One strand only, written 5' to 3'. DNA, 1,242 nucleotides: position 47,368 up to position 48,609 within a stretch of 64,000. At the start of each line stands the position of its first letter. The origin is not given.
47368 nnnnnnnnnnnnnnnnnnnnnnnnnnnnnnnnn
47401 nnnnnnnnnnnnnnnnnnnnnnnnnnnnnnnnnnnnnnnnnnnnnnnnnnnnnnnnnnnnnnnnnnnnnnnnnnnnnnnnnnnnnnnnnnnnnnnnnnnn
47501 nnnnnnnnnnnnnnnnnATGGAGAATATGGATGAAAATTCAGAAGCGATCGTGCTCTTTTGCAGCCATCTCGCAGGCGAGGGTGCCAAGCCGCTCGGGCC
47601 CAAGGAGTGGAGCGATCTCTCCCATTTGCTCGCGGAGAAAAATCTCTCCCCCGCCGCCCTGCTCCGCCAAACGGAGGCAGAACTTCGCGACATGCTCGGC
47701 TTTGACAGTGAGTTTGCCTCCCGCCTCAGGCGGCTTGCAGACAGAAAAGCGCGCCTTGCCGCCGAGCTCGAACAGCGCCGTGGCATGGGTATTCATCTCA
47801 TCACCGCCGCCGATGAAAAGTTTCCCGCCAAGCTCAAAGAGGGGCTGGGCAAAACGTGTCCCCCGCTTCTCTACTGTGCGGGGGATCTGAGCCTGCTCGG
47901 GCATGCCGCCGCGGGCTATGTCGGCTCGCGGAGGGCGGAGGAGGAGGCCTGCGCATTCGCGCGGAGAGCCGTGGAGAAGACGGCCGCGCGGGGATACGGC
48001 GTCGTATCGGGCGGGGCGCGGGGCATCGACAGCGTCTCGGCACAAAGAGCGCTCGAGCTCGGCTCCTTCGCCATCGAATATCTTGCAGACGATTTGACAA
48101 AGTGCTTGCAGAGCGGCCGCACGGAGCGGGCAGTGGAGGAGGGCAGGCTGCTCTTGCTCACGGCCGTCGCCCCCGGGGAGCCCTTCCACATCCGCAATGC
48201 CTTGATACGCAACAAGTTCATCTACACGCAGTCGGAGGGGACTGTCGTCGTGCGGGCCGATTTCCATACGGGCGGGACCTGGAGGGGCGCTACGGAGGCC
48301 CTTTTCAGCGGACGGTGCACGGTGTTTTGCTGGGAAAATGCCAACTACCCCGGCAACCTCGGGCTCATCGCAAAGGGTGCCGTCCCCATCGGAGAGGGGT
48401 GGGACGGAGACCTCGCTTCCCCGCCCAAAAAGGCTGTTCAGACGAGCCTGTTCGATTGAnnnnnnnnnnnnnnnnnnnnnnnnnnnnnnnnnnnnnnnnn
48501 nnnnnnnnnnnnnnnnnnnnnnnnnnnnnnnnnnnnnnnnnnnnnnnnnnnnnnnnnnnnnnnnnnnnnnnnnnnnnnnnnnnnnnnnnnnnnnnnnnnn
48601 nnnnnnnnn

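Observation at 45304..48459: Cytoplasmic Zn-ribbon/TIR/coiled-coil/LRR protein co-transcribed with a divergent DprA (SLOG-superfamily) protein: candidate undescribed two-gene immune module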

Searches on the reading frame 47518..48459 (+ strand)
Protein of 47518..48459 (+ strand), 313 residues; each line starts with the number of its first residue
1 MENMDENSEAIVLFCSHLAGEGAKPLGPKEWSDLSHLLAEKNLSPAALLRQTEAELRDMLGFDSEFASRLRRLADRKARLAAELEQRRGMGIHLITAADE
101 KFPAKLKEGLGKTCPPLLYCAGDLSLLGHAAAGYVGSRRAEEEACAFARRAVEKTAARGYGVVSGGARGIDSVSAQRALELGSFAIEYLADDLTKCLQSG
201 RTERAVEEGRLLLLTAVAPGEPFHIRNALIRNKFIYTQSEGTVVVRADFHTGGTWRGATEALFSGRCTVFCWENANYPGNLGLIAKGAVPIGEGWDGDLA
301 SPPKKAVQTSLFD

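Call 3: search_protein_families(library=pfam, proteins=[window:47518-48459:+], max_evalue=0.1)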
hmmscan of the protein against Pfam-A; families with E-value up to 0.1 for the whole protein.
window:47518-48459:+ (313 aa): 2 families
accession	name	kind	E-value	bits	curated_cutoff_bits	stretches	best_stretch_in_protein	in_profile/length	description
PF02481.21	DNA_processg_A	-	2.2e-31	109.2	29.6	1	90-288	5-207/212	DNA recombination-mediator protein A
PF18306.6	LDcluster4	-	0.02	15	26.3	1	133-190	5-63/151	SLOG cluster4 family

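Call 4: search_protein_families(library=padloc, proteins=[window:47518-48459:+], max_evalue=0.1)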
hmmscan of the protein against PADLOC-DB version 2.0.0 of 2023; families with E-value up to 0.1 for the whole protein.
window:47518-48459:+ (313 aa): 3 families
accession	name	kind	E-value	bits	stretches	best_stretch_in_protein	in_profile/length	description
PDLC03927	PsyrA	-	1.5e-76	256.1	1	3-295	2-297/398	-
PDLC03961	ShosA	-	1.8e-22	78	1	69-273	56-259/303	-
PDLC02997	ShosA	-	3e-05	21.4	1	90-193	93-194/327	-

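Call 5: search_protein_families(library=ncbifam, proteins=[window:47518-48459:+], max_evalue=0.1)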
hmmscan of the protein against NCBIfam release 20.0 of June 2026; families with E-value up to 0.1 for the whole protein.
window:47518-48459:+ (313 aa): 3 families
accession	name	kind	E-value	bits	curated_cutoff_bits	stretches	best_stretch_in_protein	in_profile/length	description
TIGR00732.1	dprA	equivalog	8.9e-22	77.4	191.15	1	88-288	5-207/220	DNA-processing protein DprA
NF008007.0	PRK10736.1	equivalog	4.2e-14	52.5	495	1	53-271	35-249/374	DNA-protecting protein DprA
TIGR00725.1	TIGR00725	hypoth_equivalog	0.0019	17.7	106.9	1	133-190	5-62/159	TIGR00725 family protein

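Call 11: find_homologous_proteins(query=window:47518-48459:+, max_evalue=0.00001)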
Query window:47518-48459:+ (313 aa): 126 proteins with E <= 0.00001 among 8000 candidates; the best 120 are listed.
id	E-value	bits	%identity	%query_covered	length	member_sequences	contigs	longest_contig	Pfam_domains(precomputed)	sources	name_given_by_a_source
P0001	1.9e-205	699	100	100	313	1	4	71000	PF02481.22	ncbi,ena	-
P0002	3.4e-115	403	60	99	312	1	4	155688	PF02481.22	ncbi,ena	-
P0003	4.6e-114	399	59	99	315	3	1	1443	PF02481.22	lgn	-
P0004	5.8e-99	350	55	99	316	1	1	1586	PF02481.22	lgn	-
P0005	7.0e-90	320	51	99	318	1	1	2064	PF02481.22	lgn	-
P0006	5.0e-86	307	50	95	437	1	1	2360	PF02481.22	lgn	-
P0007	2.5e-85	305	47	99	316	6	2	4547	PF02481.22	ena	-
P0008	6.2e-84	300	48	99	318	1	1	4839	PF02481.22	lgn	-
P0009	1.2e-83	299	47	99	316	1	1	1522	PF02481.22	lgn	-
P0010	2.9e-83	298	45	99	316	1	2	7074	PF02481.22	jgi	jgi:predicted Rossmann fold nucleotide-binding protein DprA/Smf involved in DNA uptake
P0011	1.5e-82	296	48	99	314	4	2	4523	PF02481.22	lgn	-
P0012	2.0e-82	295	47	97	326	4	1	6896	PF02481.22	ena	-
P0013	8.2e-82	293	45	99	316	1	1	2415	PF02481.22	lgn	-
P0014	1.1e-81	293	47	99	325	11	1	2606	PF02481.22,PF18306.7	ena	-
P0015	2.2e-81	292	47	99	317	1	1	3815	PF02481.22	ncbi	-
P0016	6.7e-81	290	46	99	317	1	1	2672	PF02481.22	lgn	-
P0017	9.8e-81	290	46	99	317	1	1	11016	PF02481.22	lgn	-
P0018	1.1e-80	290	47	99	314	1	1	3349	PF02481.22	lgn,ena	-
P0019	1.1e-80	289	48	95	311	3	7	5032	PF02481.22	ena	-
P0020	1.8e-80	289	48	99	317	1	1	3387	PF02481.22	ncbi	-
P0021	2.2e-80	288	48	99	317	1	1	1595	PF02481.22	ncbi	-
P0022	2.4e-80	288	46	99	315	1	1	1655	PF02481.22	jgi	-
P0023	2.5e-80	288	46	99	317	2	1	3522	PF02481.22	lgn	-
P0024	3.4e-80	288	45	99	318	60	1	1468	PF02481.22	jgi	jgi:predicted Rossmann fold nucleotide-binding protein DprA/Smf involved in DNA uptake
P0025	4.6e-80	287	48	99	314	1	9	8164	PF02481.22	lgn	-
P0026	4.8e-80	287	45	99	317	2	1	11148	PF02481.22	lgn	-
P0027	8.7e-80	287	48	99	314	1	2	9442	PF02481.22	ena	-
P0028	8.8e-80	287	48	99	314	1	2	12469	PF02481.22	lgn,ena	-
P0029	1.3e-79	286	47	99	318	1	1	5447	PF02481.22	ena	-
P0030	1.4e-79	286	48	99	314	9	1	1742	PF02481.22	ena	-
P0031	1.4e-79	286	46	99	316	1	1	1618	PF02481.22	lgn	-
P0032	1.9e-79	285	46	99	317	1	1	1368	PF02481.22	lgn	-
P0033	2.3e-79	285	48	99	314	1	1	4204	PF02481.22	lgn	-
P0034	5.1e-79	284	47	99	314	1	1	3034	PF02481.22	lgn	-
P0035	1.0e-78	283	44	99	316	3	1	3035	PF02481.22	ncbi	-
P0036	1.4e-78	283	45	99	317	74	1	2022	PF02481.22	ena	-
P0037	1.7e-78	282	47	95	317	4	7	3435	PF02481.22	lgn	-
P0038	2.8e-78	282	45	98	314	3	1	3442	PF02481.22,PF18306.7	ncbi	-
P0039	2.8e-78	282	47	99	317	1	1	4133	PF02481.22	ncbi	-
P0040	3.5e-78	281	44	99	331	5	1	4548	PF02481.22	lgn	-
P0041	4.8e-78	281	47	95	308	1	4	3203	PF02481.22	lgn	-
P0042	5.5e-78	281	45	99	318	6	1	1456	PF02481.22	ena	-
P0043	1.2e-77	280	46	99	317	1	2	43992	PF02481.22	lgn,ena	-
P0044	1.5e-77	279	47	99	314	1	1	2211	PF02481.22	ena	-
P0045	2.6e-77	278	45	99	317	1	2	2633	PF02481.22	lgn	-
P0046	1.0e-76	276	47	94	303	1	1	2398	PF02481.22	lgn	-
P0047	2.8e-75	272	44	99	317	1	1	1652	PF02481.22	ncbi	-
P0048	3.0e-74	268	42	99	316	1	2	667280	PF02481.22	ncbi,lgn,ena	-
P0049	8.3e-74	267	45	96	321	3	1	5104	PF02481.22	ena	-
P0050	3.7e-73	265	42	99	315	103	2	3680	PF02481.22,PF18306.7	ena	-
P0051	4.0e-72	261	43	99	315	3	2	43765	PF02481.22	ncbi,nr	ncbi:MAG: DNA-processing protein DprA [Fibrobacter sp.]|nr:DNA-processing protein DprA [Fibrobacter 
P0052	8.6e-71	257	43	99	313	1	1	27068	PF02481.22,PF18306.7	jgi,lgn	-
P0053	1.5e-69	253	41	99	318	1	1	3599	PF02481.22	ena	-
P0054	5.4e-68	248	42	99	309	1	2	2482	PF02481.22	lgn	-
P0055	2.0e-65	239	47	83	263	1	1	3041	PF02481.22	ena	-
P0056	2.5e-65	239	43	93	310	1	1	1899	PF02481.22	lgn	-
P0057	2.5e-58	216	37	99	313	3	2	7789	PF02481.22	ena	-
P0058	2.9e-58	216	37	98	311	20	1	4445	PF02481.22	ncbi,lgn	-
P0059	3.2e-58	216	48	71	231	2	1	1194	PF02481.22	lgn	-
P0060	1.3e-52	197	37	96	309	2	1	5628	PF02481.22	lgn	-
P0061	7.6e-51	191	37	95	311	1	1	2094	PF02481.22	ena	-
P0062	3.5e-50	189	44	68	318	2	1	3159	PF02481.22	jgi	-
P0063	1.1e-49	188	37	95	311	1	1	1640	PF02481.22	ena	-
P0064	1.7e-48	184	38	78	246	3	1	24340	PF02481.22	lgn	-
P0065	1.1e-46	178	42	73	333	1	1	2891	PF02481.22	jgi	jgi:predicted Rossmann fold nucleotide-binding protein DprA/Smf involved in DNA uptake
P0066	1.4e-46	177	37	93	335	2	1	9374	PF02481.22,PF18306.7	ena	-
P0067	7.6e-46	175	35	93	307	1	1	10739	PF02481.22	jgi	-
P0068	1.0e-45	175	35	92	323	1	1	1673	PF02481.22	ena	-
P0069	1.6e-44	171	37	93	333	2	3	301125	PF02481.22,PF18306.7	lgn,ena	-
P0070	1.9e-43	167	39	88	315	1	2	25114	PF02481.22,PF18306.7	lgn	-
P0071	1.4e-42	164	37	78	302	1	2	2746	PF02481.22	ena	-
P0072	7.6e-41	159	36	91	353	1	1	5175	PF02481.22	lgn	-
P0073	8.2e-37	145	36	92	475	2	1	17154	PF02481.22,PF18306.7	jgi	jgi:DNA processing protein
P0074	2.2e-36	144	33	99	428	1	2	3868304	PF02481.22,PF18306.7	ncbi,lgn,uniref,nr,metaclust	ncbi:DNA-processing protein DprA [Maribacter sp. HTCC2170]|uniref:DNA-processing protein DprA n=1 Ta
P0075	2.8e-35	140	35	91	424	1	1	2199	PF02481.22,PF18306.7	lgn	-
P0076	3.5e-35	140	35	92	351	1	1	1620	PF02481.22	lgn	-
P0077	2.4e-34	137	34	95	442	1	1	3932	PF02481.22,PF18306.7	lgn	-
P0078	4.0e-34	137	35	95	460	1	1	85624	PF02481.22,PF18306.7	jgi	jgi:predicted Rossmann fold nucleotide-binding protein DprA/Smf involved in DNA uptake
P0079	1.0e-33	135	34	89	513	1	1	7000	PF02481.22,PF18306.7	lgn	-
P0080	2.3e-27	114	45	42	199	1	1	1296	PF02481.22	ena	-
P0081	5.1e-24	103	32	89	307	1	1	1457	PF02481.22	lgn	-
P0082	2.3e-20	91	38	65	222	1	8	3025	PF02481.22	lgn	-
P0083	6.4e-20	90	35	80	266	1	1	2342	PF02481.22,PF18306.7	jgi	jgi:predicted Rossmann fold nucleotide-binding protein DprA/Smf involved in DNA uptake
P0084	1.5e-19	89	27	87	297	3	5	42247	PF02481.22,PF18306.7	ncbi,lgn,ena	-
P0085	1.5e-16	79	32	63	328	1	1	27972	PF02481.22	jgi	jgi:predicted Rossmann fold nucleotide-binding protein DprA/Smf involved in DNA uptake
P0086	2.5e-16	78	31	84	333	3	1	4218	PF02481.22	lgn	-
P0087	3.1e-16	78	33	66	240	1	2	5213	PF02481.22,PF18306.7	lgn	-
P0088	9.1e-16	76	33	73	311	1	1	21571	PF02481.22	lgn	-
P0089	1.3e-15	76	33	69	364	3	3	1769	PF02481.22,PF17782.8,PF14520.13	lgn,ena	-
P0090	9.2e-15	73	29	84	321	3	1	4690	PF02481.22,PF18306.7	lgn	-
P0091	3.9e-13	68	32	78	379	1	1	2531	PF02481.22,PF17782.8,PF14520.13,PF18306.7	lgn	-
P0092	4.8e-13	67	34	49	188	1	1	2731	PF02481.22,PF18306.7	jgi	jgi:predicted Rossmann fold nucleotide-binding protein DprA/Smf involved in DNA uptake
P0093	8.3e-12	63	35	63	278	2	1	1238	PF02481.22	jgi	jgi:predicted Rossmann fold nucleotide-binding protein DprA/Smf involved in DNA uptake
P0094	3.7e-11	61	32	71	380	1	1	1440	PF02481.22,PF17782.8,PF14520.13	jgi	jgi:DNA processing protein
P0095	3.8e-11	61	31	81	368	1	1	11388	PF12826.14,PF02481.22,PF17782.8,PF14520.13,PF18306.7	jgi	jgi:DNA processing protein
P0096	6.8e-11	60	31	68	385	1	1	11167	PF12826.14,PF02481.22,PF17782.8,PF14520.13,PF00633.30,PF21102.4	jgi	-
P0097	1.6e-10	59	33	65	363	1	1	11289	PF02481.22,PF17782.8,PF18306.7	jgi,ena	-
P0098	2.2e-10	59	30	67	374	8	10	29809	PF12826.14,PF02481.22,PF17782.8,PF14520.13,PF18306.7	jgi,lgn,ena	jgi:DNA processing protein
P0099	2.4e-10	58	30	81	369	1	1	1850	PF12826.14,PF02481.22,PF17782.8,PF14520.13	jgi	jgi:DNA processing protein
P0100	8.2e-10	57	31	54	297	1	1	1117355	PF02481.22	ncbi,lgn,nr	ncbi:MAG: DNA-processing protein DprA [Armatimonadetes bacterium]|nr:DNA-processing protein DprA [Ar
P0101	1.8e-9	56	30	70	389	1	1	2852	PF02481.22,PF17782.8,PF14520.13,PF18306.7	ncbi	-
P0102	2.3e-9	55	35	55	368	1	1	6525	PF12826.14,PF02481.22,PF17782.8,PF14520.13,PF18306.7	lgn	-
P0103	2.4e-9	55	31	55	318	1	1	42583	PF02481.22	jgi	-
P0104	2.6e-9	55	32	78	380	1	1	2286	PF02481.22,PF17782.8,PF14520.13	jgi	jgi:DNA processing protein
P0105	5.3e-9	54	35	57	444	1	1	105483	PF02481.22,PF17782.8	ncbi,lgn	-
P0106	7.2e-9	54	32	67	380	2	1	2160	PF02481.22,PF17782.8,PF14520.13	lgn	-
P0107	7.9e-9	53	32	81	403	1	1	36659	PF02481.22,PF17782.8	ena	-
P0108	1.7e-8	52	29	70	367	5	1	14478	PF02481.22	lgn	-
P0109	3.5e-8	51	32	70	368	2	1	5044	PF12826.14,PF02481.22,PF17782.8,PF14520.13,PF18306.7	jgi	-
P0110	3.7e-8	51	32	70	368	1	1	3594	PF12826.14,PF02481.22,PF17782.8,PF14520.13,PF18306.7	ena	-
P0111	3.7e-8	51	33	60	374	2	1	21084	PF02481.22,PF17782.8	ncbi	-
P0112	4.4e-8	51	33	61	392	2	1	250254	PF02481.22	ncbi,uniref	ncbi:DNA-processing protein DprA [Cellulomonas sp. P22]|uniref:DNA-processing protein DprA n=1 Tax=C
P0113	5.5e-8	51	32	68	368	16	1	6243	PF12826.14,PF02481.22,PF17782.8,PF18306.7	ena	-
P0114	7.4e-8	50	30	81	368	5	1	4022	PF12826.14,PF02481.22,PF17782.8,PF14520.13,PF18306.7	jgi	jgi:DNA processing protein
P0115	9.1e-8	50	31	67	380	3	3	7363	PF02481.22,PF17782.8,PF14520.13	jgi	jgi:DNA processing protein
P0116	1.6e-7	49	31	67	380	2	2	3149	PF02481.22,PF17782.8,PF14520.13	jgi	jgi:DNA processing protein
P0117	1.7e-7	49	34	59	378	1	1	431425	PF02481.22,PF17782.8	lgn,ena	-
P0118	1.8e-7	49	31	75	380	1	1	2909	PF02481.22,PF17782.8,PF18306.7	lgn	-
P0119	2.4e-7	49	30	63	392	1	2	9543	PF02481.22,PF18306.7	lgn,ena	-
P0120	2.6e-7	48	32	68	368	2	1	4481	PF12826.14,PF02481.22,PF17782.8,PF14520.13,PF18306.7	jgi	jgi:DNA processing protein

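Call 13: find_encoding_contigs(protein=P0002, flank=8000, max_places=4)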
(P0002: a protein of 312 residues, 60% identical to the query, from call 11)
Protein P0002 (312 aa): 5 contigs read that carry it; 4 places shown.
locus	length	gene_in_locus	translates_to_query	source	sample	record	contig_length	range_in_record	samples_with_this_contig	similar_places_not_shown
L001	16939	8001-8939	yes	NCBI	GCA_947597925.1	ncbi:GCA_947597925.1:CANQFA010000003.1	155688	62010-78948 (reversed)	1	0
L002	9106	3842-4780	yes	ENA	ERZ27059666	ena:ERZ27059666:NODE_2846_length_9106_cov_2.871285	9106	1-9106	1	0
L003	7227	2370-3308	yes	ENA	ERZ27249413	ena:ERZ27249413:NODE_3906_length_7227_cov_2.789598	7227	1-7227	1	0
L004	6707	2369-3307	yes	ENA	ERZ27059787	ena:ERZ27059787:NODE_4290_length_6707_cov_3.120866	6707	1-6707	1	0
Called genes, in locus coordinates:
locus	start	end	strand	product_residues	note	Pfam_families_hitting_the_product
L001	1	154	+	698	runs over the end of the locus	PF01136:Peptidase_U32, PF12392:DUF3656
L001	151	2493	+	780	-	PF00488:MutS_V, PF20297:MSSS, PF01713:Smr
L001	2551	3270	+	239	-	PF01522:Polysacc_deac_1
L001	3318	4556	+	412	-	PF00675:Peptidase_M16, PF05193:Peptidase_M16_C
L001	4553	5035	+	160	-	PF03167:UDG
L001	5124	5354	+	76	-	PF00550:PP-binding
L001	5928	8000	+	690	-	PF00270:DEAD, PF04851:ResIII, PF00271:Helicase_C, PF00156:Pribosyltran (weak)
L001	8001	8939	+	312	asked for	PF02481:DNA_processg_A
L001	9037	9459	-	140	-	-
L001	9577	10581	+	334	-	PF25583:WCX (faint), PF13280:WYL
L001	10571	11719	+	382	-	PF14281:PDDEXK_4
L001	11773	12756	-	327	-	PF12740:PETase (weak), PF02129:Peptidase_S15, PF01738:DLH (weak), PF00326:Peptidase_S9 (faint)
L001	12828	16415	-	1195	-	PF01855:POR_N, PF17147:PFOR_II, PF01558:POR, PF10371:EKR, PF12838:Fer4_7, PF13187:Fer4_9 (weak), PF13484:Fer4_16 (weak), PF02775:TPP_enzyme_C, +3 more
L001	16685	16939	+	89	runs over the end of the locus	-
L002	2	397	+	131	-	?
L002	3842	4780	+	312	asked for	PF02481:DNA_processg_A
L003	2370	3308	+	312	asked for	PF02481:DNA_processg_A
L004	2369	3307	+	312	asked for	PF02481:DNA_processg_A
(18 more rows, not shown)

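Call 14: find_encoding_contigs(protein=P0048, flank=8000, max_places=3)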
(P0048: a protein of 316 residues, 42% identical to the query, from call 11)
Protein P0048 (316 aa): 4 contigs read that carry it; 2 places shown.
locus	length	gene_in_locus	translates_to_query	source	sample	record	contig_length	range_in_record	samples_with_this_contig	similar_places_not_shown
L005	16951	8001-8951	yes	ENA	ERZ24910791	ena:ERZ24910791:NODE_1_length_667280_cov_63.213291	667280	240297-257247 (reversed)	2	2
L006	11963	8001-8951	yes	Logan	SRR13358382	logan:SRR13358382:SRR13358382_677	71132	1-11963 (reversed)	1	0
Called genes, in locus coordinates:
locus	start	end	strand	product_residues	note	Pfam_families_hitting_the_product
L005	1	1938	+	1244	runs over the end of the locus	PF00570:HRDC, PF13195:DUF4011 (faint), PF13086:AAA_11, PF13604:AAA_30 (faint), PF13086:AAA_11 (weak), PF13087:AAA_12, PF04480:DUF559 (faint), PF18741:MTES_1575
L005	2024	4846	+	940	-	PF13240:Zn_Ribbon_1 (weak), PF00580:UvrD-helicase, PF13245:AAA_19, PF13604:AAA_30 (faint), PF00580:UvrD-helicase, PF13361:UvrD_C, PF13538:UvrD_C_2 (faint)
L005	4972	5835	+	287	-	PF06114:Peptidase_M78 (weak)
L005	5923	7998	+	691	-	PF00270:DEAD, PF04851:ResIII, PF00271:Helicase_C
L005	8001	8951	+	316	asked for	PF02481:DNA_processg_A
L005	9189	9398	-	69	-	-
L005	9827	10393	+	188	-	-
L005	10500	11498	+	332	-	-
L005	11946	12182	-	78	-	PF27232:MJ1433_C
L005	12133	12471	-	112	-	PF27246:MJ1433_N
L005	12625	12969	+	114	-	-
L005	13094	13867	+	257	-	PF08220:HTH_DeoR, PF08279:HTH_11 (faint), PF00455:DeoRC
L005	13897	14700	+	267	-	PF03437:BtpA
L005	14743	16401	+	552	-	PF00370:FGGY_N (weak), PF02782:FGGY_C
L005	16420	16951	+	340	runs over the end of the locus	PF00532:Peripla_BP_1 (weak), PF13407:Peripla_BP_4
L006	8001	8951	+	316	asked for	PF02481:DNA_processg_A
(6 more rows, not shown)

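Call 19: find_encoding_contigs(protein=P0001, flank=10000, max_places=6)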
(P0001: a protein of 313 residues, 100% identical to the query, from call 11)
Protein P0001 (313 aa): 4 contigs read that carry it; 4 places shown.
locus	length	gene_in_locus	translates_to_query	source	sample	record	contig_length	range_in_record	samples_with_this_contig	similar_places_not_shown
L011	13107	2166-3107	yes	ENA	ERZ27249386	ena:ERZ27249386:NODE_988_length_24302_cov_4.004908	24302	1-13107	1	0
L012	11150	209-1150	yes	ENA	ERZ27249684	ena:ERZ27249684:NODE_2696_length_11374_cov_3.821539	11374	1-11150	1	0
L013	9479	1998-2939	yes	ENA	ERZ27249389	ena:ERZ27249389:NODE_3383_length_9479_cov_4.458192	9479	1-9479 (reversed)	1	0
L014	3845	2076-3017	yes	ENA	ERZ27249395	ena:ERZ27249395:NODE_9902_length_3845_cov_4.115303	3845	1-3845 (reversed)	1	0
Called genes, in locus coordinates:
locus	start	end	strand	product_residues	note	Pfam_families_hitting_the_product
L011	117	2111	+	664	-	PF13414:TPR_11 (faint), PF13676:TIR_2, PF13306:LRR_5, PF13855:LRR_8 (faint), PF13306:LRR_5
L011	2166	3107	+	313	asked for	PF02481:DNA_processg_A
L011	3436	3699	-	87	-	-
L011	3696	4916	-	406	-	PF00005:ABC_tran, PF13304:AAA_21 (faint), PF08352:oligo_HPY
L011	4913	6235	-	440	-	PF00005:ABC_tran, PF08352:oligo_HPY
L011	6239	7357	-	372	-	PF12911:OppC_N, PF00528:BPD_transp_1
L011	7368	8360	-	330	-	PF00528:BPD_transp_1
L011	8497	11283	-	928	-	PF00496:SBP_bac_5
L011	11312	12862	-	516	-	-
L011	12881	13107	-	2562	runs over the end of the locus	PF00082:Peptidase_S8, PF02225:PA, PF02368:Big_2 (faint), PF06280:fn3_5, PF13306:LRR_5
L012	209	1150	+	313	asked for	PF02481:DNA_processg_A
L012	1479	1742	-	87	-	-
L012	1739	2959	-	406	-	PF00005:ABC_tran, PF13304:AAA_21 (faint), PF08352:oligo_HPY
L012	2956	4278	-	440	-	PF00005:ABC_tran, PF08352:oligo_HPY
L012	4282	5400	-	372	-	PF12911:OppC_N, PF00528:BPD_transp_1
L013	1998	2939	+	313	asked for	PF02481:DNA_processg_A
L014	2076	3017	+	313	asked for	PF02481:DNA_processg_A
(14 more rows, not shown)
